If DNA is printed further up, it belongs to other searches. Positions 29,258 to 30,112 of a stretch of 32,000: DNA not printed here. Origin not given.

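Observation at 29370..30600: Sharply AT-rich ~1.2 kb islet carrying a two-gene membrane-protein operon between valS and the TerF-like gene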

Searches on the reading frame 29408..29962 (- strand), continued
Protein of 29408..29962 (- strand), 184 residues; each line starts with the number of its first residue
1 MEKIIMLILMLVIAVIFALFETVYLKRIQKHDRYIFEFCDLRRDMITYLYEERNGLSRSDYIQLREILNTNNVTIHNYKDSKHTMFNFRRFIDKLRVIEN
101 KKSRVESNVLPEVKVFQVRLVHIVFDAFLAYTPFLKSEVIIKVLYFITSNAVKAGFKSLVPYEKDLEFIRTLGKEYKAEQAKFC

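Call 52: search_dna_similar(query=window:29408-29962:-, collection=plasmids, mode=protein, max_evalue=0.001)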
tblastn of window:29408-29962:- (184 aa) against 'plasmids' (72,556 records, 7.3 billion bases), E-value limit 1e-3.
No match.

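Call 53: search_dna_similar(query=window:29408-29962:-, collection=phages, mode=protein, max_evalue=0.001)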
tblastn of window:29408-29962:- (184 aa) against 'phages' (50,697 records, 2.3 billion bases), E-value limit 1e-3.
No match.

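Call 54: find_related_loci(query=A4, collection=metagenome_contigs, flank=6000)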
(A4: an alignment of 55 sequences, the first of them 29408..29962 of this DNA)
Query A4 (184 aa) in metagenome_contigs; peptide patterns used: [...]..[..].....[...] (x = any residue, [..] = any of these).
63 stretches matched a pattern; 7 encode a relative of the query (tblastn E <= 1e-3); 7 distinct loci.
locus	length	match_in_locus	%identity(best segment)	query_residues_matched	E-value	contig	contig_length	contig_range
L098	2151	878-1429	99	1-184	1e-128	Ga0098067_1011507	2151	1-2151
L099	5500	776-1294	39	5-175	3e-37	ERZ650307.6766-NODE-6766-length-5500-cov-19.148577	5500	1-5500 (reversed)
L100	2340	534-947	34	9-144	4e-26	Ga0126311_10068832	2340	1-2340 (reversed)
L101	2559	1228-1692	32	6-157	3e-25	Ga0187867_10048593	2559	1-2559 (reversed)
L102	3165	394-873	31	6-160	3e-23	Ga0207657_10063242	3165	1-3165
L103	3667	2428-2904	31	6-159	8e-22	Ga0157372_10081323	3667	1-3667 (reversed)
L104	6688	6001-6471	29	3-155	2e-16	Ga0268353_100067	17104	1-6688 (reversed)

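Call 55: predict_structure(alignment_id=A4)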
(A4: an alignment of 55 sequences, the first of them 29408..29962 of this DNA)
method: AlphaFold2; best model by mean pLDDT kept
length: 184 residues; sequences in the alignment: 55
mean_pLDDT: 90.7   pTM: 0.76
mean pLDDT of the five models: 90.7, 90.4, 90.1, 88.1, 85.0
residues with pLDDT >= 90: 119; 70-90: 58; 50-70: 7; < 50: 0
segments of 3 or more residues with pLDDT < 50: none
pLDDT, mean of each block of 10 residues (from residue 1): 97 98 95 95 98 96 95 92 77 85 78 93 89 79 94 97 93 86 80
secondary structure, 60 per line:
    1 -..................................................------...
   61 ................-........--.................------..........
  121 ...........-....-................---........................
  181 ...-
elements in order: H2-51 H58-76 H78-85 H88-104 H111-131 H133-136 H138-153 H157-183

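Call 60: fold_search(model_id=the predicted structure, library=pdb)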
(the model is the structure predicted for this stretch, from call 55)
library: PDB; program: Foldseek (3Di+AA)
matches with E <= 10: 163; with E <= 0.001: 0
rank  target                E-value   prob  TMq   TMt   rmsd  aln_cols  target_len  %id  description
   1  8d9p                  2.8e-01  0.16  0.19  0.18  24.4       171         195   14  De Novo Photosynthetic Reaction Center Protein Equipped with Heme B and Mn(II) cations (released 2022-09-28)
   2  8d9o                  5.2e-01  0.12  0.17  0.17  23.5       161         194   11  De Novo Photosynthetic Reaction Center Protein in Apo-State (released 2022-09-28)
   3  8r5s_G                7.6e-01  0.13  0.19  0.16  20.2       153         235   16  t113 - De-novo designed soluble homotetramer (released 2024-11-27)
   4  8btk_TC               8.5e-01  0.16  0.22  0.24  24.6       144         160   12  Structure of the TRAP complex with the Sec translocon and a translating ribosome (released 2023-05-24)
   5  5f5p_A                9.4e-01  0.15  0.24  0.25  23.2       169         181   11  Molecular Basis for Shroom2 Recognition by Rock1 (released 2016-10-19)
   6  8r5s_D                1.0e+00  0.09  0.19  0.16  21.0       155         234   14  t113 - De-novo designed soluble homotetramer (released 2024-11-27)
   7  5vjs                  1.3e+00  0.08  0.18  0.18  24.5       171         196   14  De Novo Photosynthetic Reaction Center Protein Equipped with Heme B, a synthetic Zn porphyrin, and Zn(II) cations (released 2018-04-25)
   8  7m5t_MODEL_1_A        1.4e+00  0.47  0.32  0.50   4.9       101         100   12  Solution NMR structure of de novo designed protein 0515 (released 2021-12-15)
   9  5vju                  1.4e+00  0.09  0.19  0.18  23.8       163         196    9  De Novo Photosynthetic Reaction Center Protein Variant Equipped with His-Tyr H-bond, Heme B, and Cd(II) ions (released 2018-04-25)
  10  7jh6_A                1.4e+00  0.08  0.19  0.20  21.9       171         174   15  De novo designed two-domain di-Zn(II) and porphyrin-binding protein (released 2020-12-09)
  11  1x8z_A                1.5e+00  0.63  0.38  0.44   4.4       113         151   11  Crystal structure of a pectin methylesterase inhibitor from Arabidopsis thaliana (released 2004-12-28)
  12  6z0c_A                1.5e+00  0.12  0.23  0.22  24.0       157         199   13  Structure of in silico modelled artificial Maquette-3 protein (released 2021-03-17)
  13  8r5s_E                1.5e+00  0.09  0.19  0.16  20.2       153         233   16  t113 - De-novo designed soluble homotetramer (released 2024-11-27)
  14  6n63                  1.7e+00  0.14  0.24  0.29   8.2       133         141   14  Crystal structure of an Iron binding protein (released 2019-07-17)
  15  9gqn_A                1.7e+00  0.12  0.26  0.14  15.7       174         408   13  Cryo-EM map of dimeric AvrSr35 (released 2025-09-24)
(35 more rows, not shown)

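Call 61: fold_search(model_id=the predicted structure, library=viral)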
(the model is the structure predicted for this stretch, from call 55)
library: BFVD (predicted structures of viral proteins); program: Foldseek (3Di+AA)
matches with E <= 10: 194; with E <= 0.001: 0
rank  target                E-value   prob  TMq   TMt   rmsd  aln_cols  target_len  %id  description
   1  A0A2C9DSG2            7.8e-01  0.28  0.27  0.13  19.9       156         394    8  Uncharacterized protein [Western grey kangaroopox virus]
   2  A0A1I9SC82            8.7e-01  0.35  0.34  0.32   9.1       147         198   11  Minor tail protein [Mycobacterium phage PhancyPhin]
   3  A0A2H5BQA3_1          8.7e-01  0.20  0.29  0.06  20.5       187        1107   15  MJ0042 family finger-like protein [Vibrio phage Vp_R1]
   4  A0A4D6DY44            1.0e+00  0.13  0.24  0.20  13.8       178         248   11  Uncharacterized protein [Edwardsiella phage pEt-SU]
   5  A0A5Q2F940            1.2e+00  0.14  0.23  0.23  21.7       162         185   10  (no name in the UniProt tables at hand)
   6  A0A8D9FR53            1.5e+00  0.18  0.24  0.35  16.4       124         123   10  Putative transport protein [uncultured marine phage]
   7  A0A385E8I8            1.5e+00  0.11  0.21  0.28  19.6       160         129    9  (no name in the UniProt tables at hand)
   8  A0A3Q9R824            1.7e+00  0.18  0.33  0.35  12.7       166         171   13  (no name in the UniProt tables at hand)
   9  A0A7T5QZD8            1.8e+00  0.35  0.38  0.22   8.1       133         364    9  ORF 2 [Piper methysticum tymovirus 1]
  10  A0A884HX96            1.8e+00  0.20  0.28  0.44   5.7       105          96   13  (no name in the UniProt tables at hand)
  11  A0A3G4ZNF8            1.9e+00  0.18  0.30  0.07   5.6       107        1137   12  DUF7932 domain-containing protein [Terrestrivirus sp.]
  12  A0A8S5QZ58            1.9e+00  0.06  0.19  0.12  15.1       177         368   13  Uncharacterized protein [Siphoviridae sp. ctoiA13]
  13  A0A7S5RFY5            2.0e+00  0.23  0.30  0.14   6.7       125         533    8  (no name in the UniProt tables at hand)
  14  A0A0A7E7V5            2.1e+00  0.09  0.25  0.22  23.1       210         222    7  (no name in the UniProt tables at hand)
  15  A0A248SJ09            2.1e+00  0.07  0.22  0.14  16.9       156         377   13  (no name in the UniProt tables at hand)
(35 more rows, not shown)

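Call 63: find_encoding_contigs(protein=P0052, flank=7000, max_places=1)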
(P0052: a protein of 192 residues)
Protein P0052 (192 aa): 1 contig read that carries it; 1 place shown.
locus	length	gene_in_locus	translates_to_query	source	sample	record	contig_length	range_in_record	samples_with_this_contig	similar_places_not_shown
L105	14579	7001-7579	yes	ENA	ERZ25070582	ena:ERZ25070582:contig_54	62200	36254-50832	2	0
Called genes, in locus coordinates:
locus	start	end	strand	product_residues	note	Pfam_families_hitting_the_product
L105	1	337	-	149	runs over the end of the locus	PF01850:PIN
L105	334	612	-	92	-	-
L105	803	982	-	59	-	-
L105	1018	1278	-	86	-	PF06769:YoeB_toxin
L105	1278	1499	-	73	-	-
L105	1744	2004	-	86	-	PF06769:YoeB_toxin, PF05016:ParE_toxin (weak)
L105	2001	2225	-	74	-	-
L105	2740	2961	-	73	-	-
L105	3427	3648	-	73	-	-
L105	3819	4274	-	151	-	PF01850:PIN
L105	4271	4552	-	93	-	-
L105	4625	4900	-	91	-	PF06769:YoeB_toxin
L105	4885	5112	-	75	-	-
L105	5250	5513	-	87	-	PF06769:YoeB_toxin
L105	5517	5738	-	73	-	-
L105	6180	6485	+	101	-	PF13643:DUF4145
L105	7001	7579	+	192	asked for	-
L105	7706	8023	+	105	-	-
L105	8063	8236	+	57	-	-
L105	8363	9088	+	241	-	-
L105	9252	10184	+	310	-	PF01545:Cation_efflux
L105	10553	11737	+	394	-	-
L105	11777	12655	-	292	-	PF00135:COesterase, PF20434:BD-FAE, PF07859:Abhydrolase_3, PF12697:Abhydrolase_6 (weak), PF00326:Peptidase_S9 (weak)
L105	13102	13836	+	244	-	PF13371:TPR_9 (faint), PF13414:TPR_11 (faint), PF13431:TPR_17 (faint), PF23914:TPR_CcmH_CycH, PF14559:TPR_19 (weak)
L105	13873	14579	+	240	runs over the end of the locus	-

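Call 64: find_encoding_contigs(protein=P0050, flank=7000, max_places=1)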
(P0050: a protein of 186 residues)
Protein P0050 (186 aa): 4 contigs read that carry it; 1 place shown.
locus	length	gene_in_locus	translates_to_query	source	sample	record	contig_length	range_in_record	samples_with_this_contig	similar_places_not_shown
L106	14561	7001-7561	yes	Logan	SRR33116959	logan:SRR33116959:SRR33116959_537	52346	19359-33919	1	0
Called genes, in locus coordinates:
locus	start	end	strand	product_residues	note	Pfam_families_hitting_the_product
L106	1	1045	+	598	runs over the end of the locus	PF02771:Acyl-CoA_dh_N, PF02770:Acyl-CoA_dh_M, PF00441:Acyl-CoA_dh_1, PF12806:Acyl-CoA_dh_C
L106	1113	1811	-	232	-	PF18433:DUF5610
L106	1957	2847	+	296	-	PF20240:DUF6597 (weak), PF00165:HTH_AraC (faint), PF12833:HTH_18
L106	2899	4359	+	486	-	PF01425:Amidase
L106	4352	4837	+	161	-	-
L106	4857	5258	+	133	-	PF00903:Glyoxalase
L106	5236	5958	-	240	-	PF12833:HTH_18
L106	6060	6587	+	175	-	PF17761:DUF1016_N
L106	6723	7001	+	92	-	-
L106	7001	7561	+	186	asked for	-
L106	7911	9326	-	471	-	PF01921:tRNA-synt_1f (faint), PF01406:tRNA-synt_1e, PF00133:tRNA-synt_1 (faint), PF09334:tRNA-synt_1g, PF09190:DALR_2, PF23493:CysS_C (faint)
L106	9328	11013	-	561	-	PF00749:tRNA-synt_1c, PF03950:tRNA-synt_1c_C, PF20974:tRNA-synt_1c_C2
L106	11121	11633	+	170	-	PF00160:Pro_isomerase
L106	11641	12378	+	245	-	PF00149:Metallophos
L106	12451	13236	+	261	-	PF00795:CN_hydrolase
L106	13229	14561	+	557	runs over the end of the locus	PF01593:Amino_oxidase, PF13450:NAD_binding_8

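Call 65: find_encoding_contigs(protein=P0176, flank=7000, max_places=1)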
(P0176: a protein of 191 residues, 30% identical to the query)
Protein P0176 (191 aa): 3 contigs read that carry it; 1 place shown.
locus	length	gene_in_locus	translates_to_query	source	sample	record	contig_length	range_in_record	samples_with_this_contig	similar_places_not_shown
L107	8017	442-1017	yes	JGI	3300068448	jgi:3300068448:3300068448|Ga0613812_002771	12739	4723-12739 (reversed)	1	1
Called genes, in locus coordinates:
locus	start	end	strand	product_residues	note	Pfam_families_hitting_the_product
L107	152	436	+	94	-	-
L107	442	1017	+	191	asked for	-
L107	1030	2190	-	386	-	PF17293:Arm-DNA-bind_5, PF13102:Phage_int_SAM_5, PF00589:Phage_integrase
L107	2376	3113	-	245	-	PF00717:Peptidase_S24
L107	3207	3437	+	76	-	-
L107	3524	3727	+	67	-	-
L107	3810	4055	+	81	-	-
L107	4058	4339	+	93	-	-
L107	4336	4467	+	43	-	-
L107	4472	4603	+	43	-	-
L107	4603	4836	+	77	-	-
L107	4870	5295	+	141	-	-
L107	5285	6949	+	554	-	PF02195:ParB_N, PF17762:HTH_ParB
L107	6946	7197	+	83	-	-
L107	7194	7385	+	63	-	-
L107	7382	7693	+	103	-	-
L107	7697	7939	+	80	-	-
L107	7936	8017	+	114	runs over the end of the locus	-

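Call 66: find_encoding_contigs(protein=P0048, flank=7000, max_places=1)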
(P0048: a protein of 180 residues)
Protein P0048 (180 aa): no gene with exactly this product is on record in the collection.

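Call 70: search_protein_families(library=pfam, proteins=[L097:1010-5497:+, L097:6630-7055:+, L097:7455-9656:+, L097:9659-11467:+, L104:185-1735:-, L104:1722-3836:-, L104:4911-5336:+, L099:1387-2865:-, L099:3033-3713:+, L099:3753-5414:+], max_evalue=0.001)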
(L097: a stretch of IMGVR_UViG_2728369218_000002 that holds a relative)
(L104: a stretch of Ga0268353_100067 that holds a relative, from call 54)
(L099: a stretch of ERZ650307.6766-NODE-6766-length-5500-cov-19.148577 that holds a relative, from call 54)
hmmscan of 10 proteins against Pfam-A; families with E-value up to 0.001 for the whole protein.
L097:1010-5497:+ (1495 aa): 1 family
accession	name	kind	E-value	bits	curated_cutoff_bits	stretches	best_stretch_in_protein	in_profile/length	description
PF10145.14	PhageMin_Tail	-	1.5e-11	45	33.2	1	374-560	5-182/201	Phage-related minor tail protein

L097:6630-7055:+ (141 aa): 0 families

L097:7455-9656:+ (733 aa): 0 families

L097:9659-11467:+ (602 aa): 0 families

L104:185-1735:- (516 aa): 1 family
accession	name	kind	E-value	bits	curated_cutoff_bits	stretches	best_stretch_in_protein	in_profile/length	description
PF09587.15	PGA_cap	-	8e-54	183.2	27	1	35-267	2-255/255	Bacterial capsule synthesis protein PGA_cap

L104:1722-3836:- (704 aa): 14 families
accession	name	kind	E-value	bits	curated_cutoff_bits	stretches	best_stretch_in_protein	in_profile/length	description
PF13177.12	DNA_pol3_delta2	-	1.7e-44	152.1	27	1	57-215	2-160/161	DNA polymerase III, delta subunit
PF22608.2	DNAX_ATPase_lid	-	1.5e-14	54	27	1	220-266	2-48/49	DNA polymerase III clamp loader subunit, ATPase lid domain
PF00004.35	AAA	-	3.3e-12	47.4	21.2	1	78-209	2-125/131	ATPase family associated with various cellular activities (AAA)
PF12169.13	DNA_pol3_gamma3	-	1.2e-09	38.6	24.4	1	273-398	5-131/143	DNA polymerase III subunits gamma and tau domain III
PF13401.12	AAA_22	-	1.1e-07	32.7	27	1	74-181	5-109/130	AAA domain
PF05496.18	RuvB_N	-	3.4e-06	27.4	27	1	47-100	2-59/159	Holliday junction DNA helicase RuvB P-loop domain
PF13604.12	AAA_30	-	6.6e-05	23.2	27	1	65-182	11-114/191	AAA domain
PF07728.20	AAA_5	-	7.7e-05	23.2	22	1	77-182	2-92/139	AAA domain (dynein-related subfamily)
PF21960.2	RCF1-5-like_lid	-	9.1e-05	22.8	27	1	224-258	3-38/43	RCF1/5-like, AAA+ ATPase lid domain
PF13173.12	AAA_14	-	0.0002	21.8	27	1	76-188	4-93/129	AAA domain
PF03215.21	Rad17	-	0.00047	20.6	23.8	0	44-99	11-70/186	Rad17 P-loop domain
PF21694.2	DNA_pol3_delta_C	-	0.00059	20.3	27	0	287-394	5-121/121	DNA polymerase III delta subunit, C-terminal domain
PF13238.12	AAA_18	-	0.00063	20.6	29.4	0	79-146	3-58/128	AAA domain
PF07724.20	AAA_2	-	0.00065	20.2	27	0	76-182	5-101/166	AAA domain (Cdc48 subfamily)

L104:4911-5336:+ (141 aa): 0 families

L099:1387-2865:- (492 aa): 2 families
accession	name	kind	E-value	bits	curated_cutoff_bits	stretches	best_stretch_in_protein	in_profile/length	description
PF04055.27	Radical_SAM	-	4.2e-21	76.3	29.5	1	90-264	2-165/166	Radical SAM superfamily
PF06969.22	HemN_C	-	1e-06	29.1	24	1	402-468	4-67/67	HemN C-terminal domain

L099:3033-3713:+ (226 aa): 0 families

L099:3753-5414:+ (553 aa): 2 families
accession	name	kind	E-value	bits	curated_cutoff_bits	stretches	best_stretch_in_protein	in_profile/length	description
PF03235.19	GmrSD_N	-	4.3e-37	128.6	33.2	1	12-221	3-199/199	GmrSD restriction endonuclease, N-terminal domain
PF07510.16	GmrSD_C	-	3.3e-19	69.6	23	1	412-544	2-136/138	GmrSD restriction endonucleases, C-terminal domain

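Call 88: list_cluster_members(proteins=[P0159, P0055, P0072, P0175, P0129, P0068, P0046, P0048, P0071, P0001])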
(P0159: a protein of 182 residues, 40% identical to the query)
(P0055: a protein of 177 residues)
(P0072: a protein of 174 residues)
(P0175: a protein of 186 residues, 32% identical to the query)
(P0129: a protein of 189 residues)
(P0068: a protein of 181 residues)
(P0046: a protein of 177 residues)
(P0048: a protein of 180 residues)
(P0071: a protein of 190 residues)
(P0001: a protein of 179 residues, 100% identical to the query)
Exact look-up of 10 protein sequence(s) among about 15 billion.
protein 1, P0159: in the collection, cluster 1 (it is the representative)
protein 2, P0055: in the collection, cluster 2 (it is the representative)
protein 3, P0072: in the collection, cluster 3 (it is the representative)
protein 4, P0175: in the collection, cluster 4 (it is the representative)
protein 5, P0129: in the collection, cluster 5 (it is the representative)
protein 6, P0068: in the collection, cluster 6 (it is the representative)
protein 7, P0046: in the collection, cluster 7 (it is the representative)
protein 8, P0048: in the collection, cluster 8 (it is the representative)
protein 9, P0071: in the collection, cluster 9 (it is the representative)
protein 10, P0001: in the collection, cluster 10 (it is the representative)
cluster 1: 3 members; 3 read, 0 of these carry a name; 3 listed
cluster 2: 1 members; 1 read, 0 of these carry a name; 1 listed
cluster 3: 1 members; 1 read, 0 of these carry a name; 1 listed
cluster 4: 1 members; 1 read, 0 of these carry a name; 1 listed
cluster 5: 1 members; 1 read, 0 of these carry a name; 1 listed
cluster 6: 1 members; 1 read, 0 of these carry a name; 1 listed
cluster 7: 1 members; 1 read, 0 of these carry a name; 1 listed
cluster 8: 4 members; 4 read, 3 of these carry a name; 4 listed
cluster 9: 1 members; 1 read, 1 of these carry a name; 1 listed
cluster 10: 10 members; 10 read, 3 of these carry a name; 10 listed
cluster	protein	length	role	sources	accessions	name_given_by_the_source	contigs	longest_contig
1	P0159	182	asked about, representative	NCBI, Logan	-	-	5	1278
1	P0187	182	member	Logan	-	-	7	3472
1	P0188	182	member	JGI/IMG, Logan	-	-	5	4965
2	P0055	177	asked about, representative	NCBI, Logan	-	-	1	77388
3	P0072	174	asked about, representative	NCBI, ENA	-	-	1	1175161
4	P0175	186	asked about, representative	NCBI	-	-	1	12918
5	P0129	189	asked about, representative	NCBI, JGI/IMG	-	-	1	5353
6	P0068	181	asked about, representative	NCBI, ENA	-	-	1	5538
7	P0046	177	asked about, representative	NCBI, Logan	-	-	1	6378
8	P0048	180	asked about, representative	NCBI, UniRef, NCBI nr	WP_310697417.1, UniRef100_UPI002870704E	hypothetical protein [Marinospirillum sp.] | hypothetical protein n=1 Tax=Marinospirillum sp. TaxID=2183934 RepID=UPI002870704E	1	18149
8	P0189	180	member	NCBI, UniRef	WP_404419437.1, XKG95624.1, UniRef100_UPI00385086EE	hypothetical protein [Marinospirillum sp.] | hypothetical protein n=1 Tax=Marinospirillum sp. TaxID=2183934 RepID=UPI00385086EE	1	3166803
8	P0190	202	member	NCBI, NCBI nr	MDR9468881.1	MAG: hypothetical protein RI559_11580 [Marinospirillum sp.] | hypothetical protein [Marinospirillum sp.]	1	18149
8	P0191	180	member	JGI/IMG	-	-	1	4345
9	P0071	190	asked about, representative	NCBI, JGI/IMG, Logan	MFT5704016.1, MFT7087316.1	MAG: hypothetical protein ACJAZX_000747 [Rickettsiales bacterium] | hypothetical protein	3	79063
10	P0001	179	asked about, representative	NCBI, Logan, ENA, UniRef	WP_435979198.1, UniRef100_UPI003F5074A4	hypothetical protein [Psychrobacter sp. DM4] | hypothetical protein n=1 Tax=Psychrobacter sp. DM4 TaxID=3440637 RepID=UPI003F5074A4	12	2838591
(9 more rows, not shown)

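Call 96: find_related_loci(query=P0176, collection=viral_contigs, flank=6000)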
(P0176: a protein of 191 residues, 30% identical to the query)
Query P0176 (191 aa) in viral_contigs; peptide patterns used: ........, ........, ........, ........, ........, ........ (x = any residue, [..] = any of these).
29 stretches matched a pattern, but none encodes a relative of the query by tblastn (E <= 1e-3).

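Call 97: find_related_loci(query=L097:6001-6558:+, collection=viral_contigs, flank=6000)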
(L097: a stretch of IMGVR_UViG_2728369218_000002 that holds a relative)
Query L097:6001-6558:+ (185 aa) in viral_contigs; peptide patterns used: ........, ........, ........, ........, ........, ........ (x = any residue, [..] = any of these).
18 stretches matched a pattern; 2 encode a relative of the query (tblastn E <= 1e-3); 1 distinct loci.
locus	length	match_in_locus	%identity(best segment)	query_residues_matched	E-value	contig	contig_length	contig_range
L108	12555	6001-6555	100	1-185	2e-127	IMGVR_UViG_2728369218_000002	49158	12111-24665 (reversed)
